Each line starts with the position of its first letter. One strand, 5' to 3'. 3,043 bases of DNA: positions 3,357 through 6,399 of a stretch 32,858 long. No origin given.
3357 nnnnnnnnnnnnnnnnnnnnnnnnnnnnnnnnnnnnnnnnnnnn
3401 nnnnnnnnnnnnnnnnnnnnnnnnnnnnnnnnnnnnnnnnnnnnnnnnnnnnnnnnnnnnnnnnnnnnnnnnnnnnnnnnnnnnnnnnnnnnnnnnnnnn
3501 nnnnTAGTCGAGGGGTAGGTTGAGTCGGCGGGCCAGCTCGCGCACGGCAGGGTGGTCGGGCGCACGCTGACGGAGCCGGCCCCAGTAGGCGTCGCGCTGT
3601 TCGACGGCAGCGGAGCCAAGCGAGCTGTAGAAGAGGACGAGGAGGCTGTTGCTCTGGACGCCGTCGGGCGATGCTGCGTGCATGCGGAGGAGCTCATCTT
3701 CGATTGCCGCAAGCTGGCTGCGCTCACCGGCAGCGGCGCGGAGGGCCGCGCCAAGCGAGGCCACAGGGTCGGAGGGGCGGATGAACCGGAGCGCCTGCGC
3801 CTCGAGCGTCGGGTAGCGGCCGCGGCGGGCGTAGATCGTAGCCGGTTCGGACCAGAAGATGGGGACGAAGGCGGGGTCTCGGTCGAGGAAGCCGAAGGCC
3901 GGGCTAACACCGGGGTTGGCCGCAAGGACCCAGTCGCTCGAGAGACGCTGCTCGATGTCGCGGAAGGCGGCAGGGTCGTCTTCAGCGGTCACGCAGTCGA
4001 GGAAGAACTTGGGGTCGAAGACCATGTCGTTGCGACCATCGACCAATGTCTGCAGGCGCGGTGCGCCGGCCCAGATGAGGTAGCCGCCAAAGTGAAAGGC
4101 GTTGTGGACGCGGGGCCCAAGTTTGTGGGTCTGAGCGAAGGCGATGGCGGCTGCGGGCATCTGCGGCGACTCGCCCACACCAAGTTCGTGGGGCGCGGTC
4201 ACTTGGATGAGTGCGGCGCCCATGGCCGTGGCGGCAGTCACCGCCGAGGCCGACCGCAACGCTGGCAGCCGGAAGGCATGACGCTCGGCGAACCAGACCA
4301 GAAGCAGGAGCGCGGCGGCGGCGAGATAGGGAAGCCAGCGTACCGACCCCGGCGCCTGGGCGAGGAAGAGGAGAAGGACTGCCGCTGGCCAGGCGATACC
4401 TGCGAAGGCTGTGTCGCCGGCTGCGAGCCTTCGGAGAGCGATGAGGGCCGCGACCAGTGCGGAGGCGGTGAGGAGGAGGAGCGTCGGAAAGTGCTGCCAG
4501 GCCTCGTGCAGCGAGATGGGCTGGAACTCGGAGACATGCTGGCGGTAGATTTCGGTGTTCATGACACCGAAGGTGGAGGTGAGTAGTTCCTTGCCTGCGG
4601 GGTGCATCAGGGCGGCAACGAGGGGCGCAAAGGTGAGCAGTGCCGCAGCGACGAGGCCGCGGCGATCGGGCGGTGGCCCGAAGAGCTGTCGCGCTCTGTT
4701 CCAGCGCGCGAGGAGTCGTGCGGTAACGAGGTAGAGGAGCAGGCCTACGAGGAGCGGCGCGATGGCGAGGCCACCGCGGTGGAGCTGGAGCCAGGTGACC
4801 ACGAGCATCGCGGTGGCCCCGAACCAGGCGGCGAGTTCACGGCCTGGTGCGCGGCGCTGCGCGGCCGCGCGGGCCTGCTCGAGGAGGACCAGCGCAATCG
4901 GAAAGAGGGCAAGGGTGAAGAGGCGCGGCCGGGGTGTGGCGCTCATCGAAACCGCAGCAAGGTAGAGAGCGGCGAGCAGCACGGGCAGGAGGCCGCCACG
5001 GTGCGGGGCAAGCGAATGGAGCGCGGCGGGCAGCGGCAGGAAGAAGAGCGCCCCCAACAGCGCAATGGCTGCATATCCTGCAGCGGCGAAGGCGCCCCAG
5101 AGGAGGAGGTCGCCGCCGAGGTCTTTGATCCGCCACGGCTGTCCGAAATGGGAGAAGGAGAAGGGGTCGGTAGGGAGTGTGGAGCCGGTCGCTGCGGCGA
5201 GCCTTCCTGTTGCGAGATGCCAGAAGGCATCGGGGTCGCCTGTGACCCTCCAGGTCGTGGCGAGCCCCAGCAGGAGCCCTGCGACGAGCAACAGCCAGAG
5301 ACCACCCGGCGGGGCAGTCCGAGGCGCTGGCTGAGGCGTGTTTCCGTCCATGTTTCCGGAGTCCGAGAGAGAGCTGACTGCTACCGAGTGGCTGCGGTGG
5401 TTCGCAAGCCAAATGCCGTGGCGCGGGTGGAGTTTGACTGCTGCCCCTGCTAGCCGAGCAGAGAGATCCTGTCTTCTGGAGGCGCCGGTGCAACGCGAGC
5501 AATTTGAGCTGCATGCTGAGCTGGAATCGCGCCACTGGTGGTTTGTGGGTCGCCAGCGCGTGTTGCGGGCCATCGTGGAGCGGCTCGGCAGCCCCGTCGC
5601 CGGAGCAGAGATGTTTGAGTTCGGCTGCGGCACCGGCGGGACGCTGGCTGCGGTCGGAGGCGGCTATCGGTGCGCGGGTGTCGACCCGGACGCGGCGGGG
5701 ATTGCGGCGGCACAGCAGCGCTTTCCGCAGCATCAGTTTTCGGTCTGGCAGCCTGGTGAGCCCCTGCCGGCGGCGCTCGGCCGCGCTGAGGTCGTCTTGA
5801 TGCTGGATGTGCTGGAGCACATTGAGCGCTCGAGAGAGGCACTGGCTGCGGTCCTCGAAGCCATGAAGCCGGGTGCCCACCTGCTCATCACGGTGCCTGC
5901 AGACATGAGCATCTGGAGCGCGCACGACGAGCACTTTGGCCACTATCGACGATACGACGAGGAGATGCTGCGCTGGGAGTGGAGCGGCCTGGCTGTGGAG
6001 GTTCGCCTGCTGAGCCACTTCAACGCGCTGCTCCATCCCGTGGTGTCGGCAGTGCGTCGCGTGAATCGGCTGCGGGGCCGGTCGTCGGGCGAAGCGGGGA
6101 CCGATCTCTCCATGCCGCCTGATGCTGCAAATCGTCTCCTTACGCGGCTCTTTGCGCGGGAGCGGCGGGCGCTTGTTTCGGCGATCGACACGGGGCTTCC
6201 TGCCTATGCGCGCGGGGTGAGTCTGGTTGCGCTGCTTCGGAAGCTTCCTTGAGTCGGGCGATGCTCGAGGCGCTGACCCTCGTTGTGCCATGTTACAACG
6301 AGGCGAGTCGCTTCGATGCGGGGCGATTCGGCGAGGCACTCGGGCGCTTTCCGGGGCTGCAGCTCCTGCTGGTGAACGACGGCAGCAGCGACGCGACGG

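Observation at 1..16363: GT-C-rich envelope glycosylation locus without canonical polysaccharide export or polymerase genes (candidate undescribed lipid-linked glycosylation system)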

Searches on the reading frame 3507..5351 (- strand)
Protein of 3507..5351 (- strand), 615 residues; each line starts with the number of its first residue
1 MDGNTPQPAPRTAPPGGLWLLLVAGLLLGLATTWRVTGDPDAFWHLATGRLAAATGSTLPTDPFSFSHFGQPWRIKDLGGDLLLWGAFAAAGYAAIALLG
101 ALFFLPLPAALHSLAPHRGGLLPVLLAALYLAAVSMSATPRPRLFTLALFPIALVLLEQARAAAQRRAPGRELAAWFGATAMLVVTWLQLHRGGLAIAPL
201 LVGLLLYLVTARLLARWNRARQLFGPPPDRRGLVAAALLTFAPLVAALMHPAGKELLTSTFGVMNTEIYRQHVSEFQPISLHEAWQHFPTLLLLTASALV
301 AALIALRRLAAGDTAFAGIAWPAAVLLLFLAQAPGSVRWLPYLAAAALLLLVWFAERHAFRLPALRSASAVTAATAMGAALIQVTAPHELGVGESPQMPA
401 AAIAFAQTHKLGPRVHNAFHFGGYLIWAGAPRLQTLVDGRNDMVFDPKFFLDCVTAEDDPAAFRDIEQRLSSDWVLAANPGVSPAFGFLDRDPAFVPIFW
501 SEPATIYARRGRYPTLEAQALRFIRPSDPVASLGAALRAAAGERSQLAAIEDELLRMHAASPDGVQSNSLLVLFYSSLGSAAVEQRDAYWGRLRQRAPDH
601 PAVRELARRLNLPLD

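Call 6: search_protein_families(library=pfam, proteins=[window:3507-5351:-], max_evalue=0.01)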
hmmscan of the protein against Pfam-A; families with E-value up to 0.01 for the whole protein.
window:3507-5351:- (615 aa): 0 families

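Call 8: search_protein_families(library=ncbifam, proteins=[window:3507-5351:-], max_evalue=0.1)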
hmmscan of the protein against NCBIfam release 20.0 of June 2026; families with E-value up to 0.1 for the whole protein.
window:3507-5351:- (615 aa): 1 family
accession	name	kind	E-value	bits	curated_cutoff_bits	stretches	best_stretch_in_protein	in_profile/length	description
TIGR04154.1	archaeo_STT3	subfamily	0.038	12.3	450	1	233-351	306-429/831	oligosaccharyl transferase, archaeosortase A system-associated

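Call 11: search_solved_structures(query=window:3507-5351:-, max_evalue=10)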
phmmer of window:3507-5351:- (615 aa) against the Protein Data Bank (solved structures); distinct sequences matched with E-value up to 10: 0.

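Call 20: find_homologous_proteins(query=window:3507-5351:-)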
Query window:3507-5351:- (615 aa): 60 proteins with E <= 0.001 among 8000 candidates.
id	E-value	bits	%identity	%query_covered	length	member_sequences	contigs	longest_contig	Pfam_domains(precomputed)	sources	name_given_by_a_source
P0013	0.0e+0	1279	95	100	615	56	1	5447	-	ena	-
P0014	0.0e+0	1204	91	100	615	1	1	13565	-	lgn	-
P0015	0.0e+0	1143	84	100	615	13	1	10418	-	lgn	-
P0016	0.0e+0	1132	85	100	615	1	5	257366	-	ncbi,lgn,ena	-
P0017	0.0e+0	1107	82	100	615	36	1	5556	-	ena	-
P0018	0.0e+0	1096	83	100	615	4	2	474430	-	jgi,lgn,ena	jgi:hypothetical protein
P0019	2.4e-287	973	74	100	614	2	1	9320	-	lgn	-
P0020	1.4e-280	951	75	97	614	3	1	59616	-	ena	-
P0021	1.6e-252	858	82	78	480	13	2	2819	-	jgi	jgi:hypothetical protein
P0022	7.1e-250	849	67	100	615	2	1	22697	-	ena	-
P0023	6.5e-211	721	93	57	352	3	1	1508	-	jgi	jgi:hypothetical protein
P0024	1.2e-156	541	49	96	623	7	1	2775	-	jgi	jgi:hypothetical protein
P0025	6.9e-95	338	36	96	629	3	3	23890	-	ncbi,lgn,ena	-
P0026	4.7e-88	315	37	96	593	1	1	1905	-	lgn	-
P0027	1.3e-86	310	38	95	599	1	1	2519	-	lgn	-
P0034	1.3e-72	264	36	94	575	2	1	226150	-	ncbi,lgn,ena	-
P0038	1.1e-67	248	35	96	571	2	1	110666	-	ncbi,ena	-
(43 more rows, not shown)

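Call 27: search_solved_structures(query=A2, max_evalue=10)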
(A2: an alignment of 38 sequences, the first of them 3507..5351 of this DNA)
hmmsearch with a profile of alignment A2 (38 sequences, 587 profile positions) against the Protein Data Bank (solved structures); distinct sequences matched with E-value up to 10: 12.
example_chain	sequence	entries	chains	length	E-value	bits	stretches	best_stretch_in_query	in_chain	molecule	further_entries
4j8d_A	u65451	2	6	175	0.32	12.9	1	520-585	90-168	Hsc70-interacting protein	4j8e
6tzt_A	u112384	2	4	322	0.37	12.7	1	479-579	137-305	Coatomer subunit epsilon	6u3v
3mkr_A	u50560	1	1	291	0.4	12.6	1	479-579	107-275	Coatomer subunit epsilon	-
5fzq_A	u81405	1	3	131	1.6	10.6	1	497-577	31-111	DESIGNED TPR PROTEIN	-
5fzr_A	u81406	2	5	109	1.7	10.5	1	496-561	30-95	DESIGNED TPR PROTEIN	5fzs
4j8f_A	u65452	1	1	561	3.1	9.7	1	521-584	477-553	Heat shock 70 kDa protein 1A/1B, Hsc70-interacting protein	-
6zmr_e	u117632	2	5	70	3.1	9.7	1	494-534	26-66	ATP synthase subunit e, mitochondrial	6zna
9bxu_U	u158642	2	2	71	3.2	9.6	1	494-534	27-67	ATP synthase subunit e, mitochondrial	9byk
9w2t_e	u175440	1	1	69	3.2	9.6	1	494-533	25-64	ATP synthase F(0) complex subunit e, mitochondrial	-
6zbb_e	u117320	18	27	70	3.3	9.6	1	494-533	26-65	ATP synthase subunit e, mitochondrial | ATP synthase F(0) complex subunit e, mitochondrial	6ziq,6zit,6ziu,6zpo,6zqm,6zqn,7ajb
6tt7_T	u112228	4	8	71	3.5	9.5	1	494-533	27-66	Subunit e | ATP synthase subunit e, mitochondrial | ATP synthase F(0) complex subunit e, mitochondrial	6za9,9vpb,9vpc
8sxe_C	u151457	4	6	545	10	8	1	511-576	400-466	TPR repeat-containing protein PA4667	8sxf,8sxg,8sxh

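Call 40: find_encoding_contigs(protein=P0034, flank=10000, max_places=2)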
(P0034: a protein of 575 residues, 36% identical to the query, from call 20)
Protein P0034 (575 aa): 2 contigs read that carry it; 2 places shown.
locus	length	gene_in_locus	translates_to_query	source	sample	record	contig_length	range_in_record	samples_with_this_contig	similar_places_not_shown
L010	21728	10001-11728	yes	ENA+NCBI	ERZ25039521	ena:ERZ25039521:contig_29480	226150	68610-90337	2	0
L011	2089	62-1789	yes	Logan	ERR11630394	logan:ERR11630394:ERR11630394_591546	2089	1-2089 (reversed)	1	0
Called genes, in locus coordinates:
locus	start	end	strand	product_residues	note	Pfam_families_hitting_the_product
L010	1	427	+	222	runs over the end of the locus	-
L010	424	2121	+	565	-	PF02538:Hydantoinase_B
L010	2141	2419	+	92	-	-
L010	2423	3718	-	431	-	PF08448:PAS_4 (weak), PF00512:HisKA (faint), PF02518:HATPase_c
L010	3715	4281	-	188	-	-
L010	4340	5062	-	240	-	-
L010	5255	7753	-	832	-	PF00515:TPR_1 (faint), PF07719:TPR_2 (faint), PF12895:ANAPC3 (faint), PF13174:TPR_6 (faint), PF13176:TPR_7 (faint), PF13181:TPR_8 (faint), PF13432:TPR_16 (weak), PF14559:TPR_19 (weak), +7 more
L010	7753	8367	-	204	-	PF07228:SpoIIE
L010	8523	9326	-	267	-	PF02743:dCache_1 (weak), PF17203:sCache_3_2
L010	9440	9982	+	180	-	PF08448:PAS_4, PF13426:PAS_9 (weak)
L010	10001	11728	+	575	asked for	-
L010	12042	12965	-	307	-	-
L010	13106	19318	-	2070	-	PF13432:TPR_16 (faint), PF13424:TPR_12 (faint), PF13428:TPR_14 (faint), PF14559:TPR_19 (faint), PF07719:TPR_2 (faint), PF13174:TPR_6 (faint), PF00515:TPR_1 (faint), PF13429:TPR_15, +7 more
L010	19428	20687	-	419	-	PF00069:Pkinase, PF07714:PK_Tyr_Ser-Thr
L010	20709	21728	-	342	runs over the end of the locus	PF07719:TPR_2 (faint), PF13428:TPR_14 (faint), PF14559:TPR_19 (weak), PF13414:TPR_11 (weak), PF13371:TPR_9 (weak), PF08308:PEGA (faint)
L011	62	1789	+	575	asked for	-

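Call 52: predict_structure(alignment_id=A2)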
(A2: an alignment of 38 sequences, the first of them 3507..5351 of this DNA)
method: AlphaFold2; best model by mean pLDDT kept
length: 615 residues; sequences in the alignment: 38
mean_pLDDT: 92.4   pTM: 0.89
mean pLDDT of the five models: 92.4, 92.4, 91.4, 89.4, 87.8
residues with pLDDT >= 90: 505; 70-90: 87; 50-70: 12; < 50: 11
segments of 3 or more residues with pLDDT < 50: 1-3, 5-12
pLDDT, mean of each block of 10 residues (from residue 1): 46 69 97 93 96 89 94 90 98 97 97 91 96 92 96 98 97 98 96 93 98 96 96 98 94 84 78 86 93 98 97 95 98 92 98 92 71 94 88 91 97 97 95 95 89 95 97 94 85 96 96 96 93 96 94 96 93 96 96 92 92 85
secondary structure, 60 per line:
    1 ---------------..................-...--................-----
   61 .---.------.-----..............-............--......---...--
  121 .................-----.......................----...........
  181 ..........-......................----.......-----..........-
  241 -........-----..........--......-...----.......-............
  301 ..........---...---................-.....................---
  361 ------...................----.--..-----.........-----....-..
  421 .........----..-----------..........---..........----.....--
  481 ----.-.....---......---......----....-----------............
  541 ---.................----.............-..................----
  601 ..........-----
elements in order: H16-33 E35-37 H40-55 H78-91 H93-104 H107-112 H121-137 H143-165 H170-190 H192-213 H218-224 H230-239 H242-249 H255-264 H267-272 H281-287 H289-310 H320-335 H337-357 H367-385 H400-408 E414-417 H419-429 H447-456 H460-469 E474-478 H487-491 E495-500 E504-509 H514-517 H529-540 H544-560 H565-577 H579-596 H601-610

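Call 54: fold_search(model_id=the predicted structure, library=pdb)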
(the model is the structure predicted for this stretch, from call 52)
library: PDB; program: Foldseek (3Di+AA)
matches with E <= 10: 432; with E <= 0.001: 16
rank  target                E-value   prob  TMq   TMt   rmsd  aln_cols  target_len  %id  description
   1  7oci_F                2.5e-07  1.00  0.48  0.47  11.5       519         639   12  Cryo-EM structure of yeast Ost6p containing oligosaccharyltransferase complex (released 2022-02-16)
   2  6s7t_A                4.9e-06  1.00  0.51  0.45   8.8       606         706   12  Cryo-EM structure of human oligosaccharyltransferase complex OST-B (released 2019-12-18)
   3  6gxc_A                1.0e-05  1.00  0.48  0.43   8.6       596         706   10  Bacterial oligosaccharyltransferase PglB in complex with an inhibitory peptide and a reactive lipid-linked oligosaccha (released 2018-11-14)
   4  5ogl_A                1.3e-05  1.00  0.46  0.41   8.8       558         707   11  Structure of bacterial oligosaccharyltransferase PglB in complex with an acceptor peptide and an lipid-linked oligosac (released 2017-10-25)
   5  7zlh_A                1.4e-05  1.00  0.48  0.46  11.3       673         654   10  Cryo-EM structure of C-mannosyltransferase CeDPY19, in apo state, bound to CMT2-Fab and anti-Fab nanobody (released 2023-01-11)
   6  7zli_A                3.0e-05  1.00  0.51  0.48  10.2       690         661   10  Cryo-EM structure of C-mannosyltransferase CeDPY19, in complex with Dol25-P-Man and bound to CMT2-Fab and anti-Fab nan (released 2023-01-11)
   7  7zlg_A                3.3e-05  1.00  0.47  0.44   9.1       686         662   12  Cryo-EM structure of C-mannosyltransferase CeDPY19, in complex with acceptor peptide and bound to CMT2-Fab and anti-Fa (released 2023-01-11)
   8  3rce_A                3.8e-05  1.00  0.45  0.41   9.3       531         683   12  Bacterial oligosaccharyltransferase PglB (released 2011-06-15)
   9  3waj                  4.0e-05  1.00  0.49  0.39  10.0       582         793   14  Crystal structure of the Archaeoglobus fulgidus oligosaccharyltransferase (O29867_ARCFU) complex with Zn and sulfate (released 2013-10-30)
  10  8if8_C                1.6e-04  1.00  0.43  0.44   9.3       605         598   12  Arabinosyltransferase AftA (released 2023-05-31)
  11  5f15                  1.7e-04  1.00  0.46  0.50   8.9       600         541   13  Crystal Structure of ArnT from Cupriavidus metallidurans bound to Undecaprenyl phosphate (released 2016-02-17)
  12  8if8_B                3.2e-04  1.00  0.43  0.43  12.1       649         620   12  Arabinosyltransferase AftA (released 2023-05-31)
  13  9dlf_C                3.2e-04  1.00  0.39  0.39   8.6       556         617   13  Arabinosyltransferase AftB in complex with Fab_B3 (released 2025-06-25)
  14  9dlh                  4.2e-04  1.00  0.34  0.35   7.8       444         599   16  donor substrate analog-bound AftB (released 2025-06-25)
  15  5ezm                  4.9e-04  1.00  0.36  0.40  16.0       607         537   12  Crystal Structure of ArnT from Cupriavidus metallidurans in the apo state (released 2016-02-17)
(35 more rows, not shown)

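Call 75: search_protein_families(library=pfam, proteins=[window:3507-5351:-], max_evalue=10)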
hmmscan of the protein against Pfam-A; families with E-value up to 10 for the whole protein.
window:3507-5351:- (615 aa): 0 families

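Call 99: find_encoding_contigs(protein=P0038, flank=10000, max_places=1)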
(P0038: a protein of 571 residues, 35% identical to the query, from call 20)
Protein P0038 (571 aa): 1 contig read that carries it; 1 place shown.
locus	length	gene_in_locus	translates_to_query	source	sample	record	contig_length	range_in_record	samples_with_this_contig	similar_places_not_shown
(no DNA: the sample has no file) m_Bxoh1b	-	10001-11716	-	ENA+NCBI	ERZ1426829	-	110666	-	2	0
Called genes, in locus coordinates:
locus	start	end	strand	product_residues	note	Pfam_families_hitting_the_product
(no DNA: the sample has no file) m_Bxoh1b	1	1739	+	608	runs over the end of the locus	-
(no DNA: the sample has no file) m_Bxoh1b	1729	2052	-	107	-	PF09650:PHA_gran_rgn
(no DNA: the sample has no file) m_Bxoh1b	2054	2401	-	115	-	-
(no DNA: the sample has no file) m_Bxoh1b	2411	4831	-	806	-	PF07244:POTRA, PF01103:Omp85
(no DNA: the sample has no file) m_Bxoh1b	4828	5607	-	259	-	PF00005:ABC_tran, PF02463:SMC_N (faint), PF13304:AAA_21 (faint)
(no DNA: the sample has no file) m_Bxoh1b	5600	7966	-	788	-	PF12704:MacB_PCD (weak), PF02687:FtsX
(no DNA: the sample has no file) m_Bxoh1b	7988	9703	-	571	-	PF00152:tRNA-synt_2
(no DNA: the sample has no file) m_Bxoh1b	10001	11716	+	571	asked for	-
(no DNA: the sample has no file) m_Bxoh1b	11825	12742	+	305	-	PF02900:LigB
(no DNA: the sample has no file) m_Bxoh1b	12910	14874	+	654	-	PF00526:Dicty_CTDC (weak)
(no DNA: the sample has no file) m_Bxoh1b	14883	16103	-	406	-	-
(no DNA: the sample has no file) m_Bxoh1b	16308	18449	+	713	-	PF02897:Peptidase_S9_N, PF00326:Peptidase_S9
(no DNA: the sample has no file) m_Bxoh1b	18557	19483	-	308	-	PF00691:OmpA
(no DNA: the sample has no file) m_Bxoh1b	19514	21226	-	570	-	PF03109:ABC1, PF27536:UbiB_helical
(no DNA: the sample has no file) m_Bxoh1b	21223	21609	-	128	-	-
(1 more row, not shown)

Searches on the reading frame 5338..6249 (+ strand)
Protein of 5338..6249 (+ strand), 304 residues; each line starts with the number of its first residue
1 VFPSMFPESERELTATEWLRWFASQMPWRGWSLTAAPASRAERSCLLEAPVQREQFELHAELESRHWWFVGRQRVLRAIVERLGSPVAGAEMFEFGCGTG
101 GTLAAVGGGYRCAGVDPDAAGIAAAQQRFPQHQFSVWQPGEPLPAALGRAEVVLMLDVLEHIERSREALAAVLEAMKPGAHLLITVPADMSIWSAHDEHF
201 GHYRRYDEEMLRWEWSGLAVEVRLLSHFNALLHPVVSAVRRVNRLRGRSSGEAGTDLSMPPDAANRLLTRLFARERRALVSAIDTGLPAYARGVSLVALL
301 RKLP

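Call 6: search_protein_families(library=pfam, proteins=[window:5338-6249:+], max_evalue=0.01)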
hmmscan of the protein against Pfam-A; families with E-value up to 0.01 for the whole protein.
window:5338-6249:+ (304 aa): 6 families
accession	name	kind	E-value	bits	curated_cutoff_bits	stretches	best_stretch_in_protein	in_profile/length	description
PF13489.12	Methyltransf_23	-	9.7e-17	61.6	27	1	72-215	5-134/164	Methyltransferase domain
PF08242.18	Methyltransf_12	-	8.8e-12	46.1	30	1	94-182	2-98/98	Methyltransferase domain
PF08241.18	Methyltransf_11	-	3.6e-10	40.8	21.2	1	94-184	2-95/95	Methyltransferase domain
PF13649.12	Methyltransf_25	-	1.1e-07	32.9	27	1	94-179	3-96/97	Methyltransferase domain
PF13847.12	Methyltransf_31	-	0.0014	18.7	27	1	89-188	4-113/145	Methyltransferase domain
PF22552.1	TY-Chap3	-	0.0045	18.1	27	0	166-219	7-54/117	T3SS (YopN, CesT) and YbjN peptide-binding chaperone 3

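Call 8: search_protein_families(library=ncbifam, proteins=[window:5338-6249:+], max_evalue=0.1)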
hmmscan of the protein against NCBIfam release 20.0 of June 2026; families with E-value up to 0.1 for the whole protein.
window:5338-6249:+ (304 aa): 7 families
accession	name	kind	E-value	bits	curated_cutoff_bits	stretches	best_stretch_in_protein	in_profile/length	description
NF045667.1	MTase_DVU1556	equivalog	1.3e-08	34.6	155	1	87-185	21-120/213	DVU_1556 family methyltransferase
TIGR01983.1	UbiG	equivalog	3.5e-05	23.2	102.95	1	85-185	46-152/228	bifunctional 2-polyprenyl-6-hydroxyphenol methylase/3-demethylubiquinol 3-O-methyltransferase UbiG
NF043040.1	corrin_prot_MT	hypoth_equivalog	0.00031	20.2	180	1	74-133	29-87/216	corrinoid protein-associated methyltransferase CpaM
TIGR02021.1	BchM-ChlM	equivalog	0.00049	19.6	158.9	1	70-165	35-134/218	magnesium protoporphyrin IX methyltransferase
NF002463.0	PRK01683.1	equivalog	0.0035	17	297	1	91-190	34-134/258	trans-aconitate 2-methyltransferase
NF041537.1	ArsM_AhpD_UU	exception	0.0085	14.9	510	1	84-185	72-181/345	arsenite methyltransferase/AhpD domain selenoprotein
NF041255.1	mycofact_MftM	equivalog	0.0089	15.4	200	1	143-212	198-263/289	mycofactocin oligosaccharide methyltransferase MftM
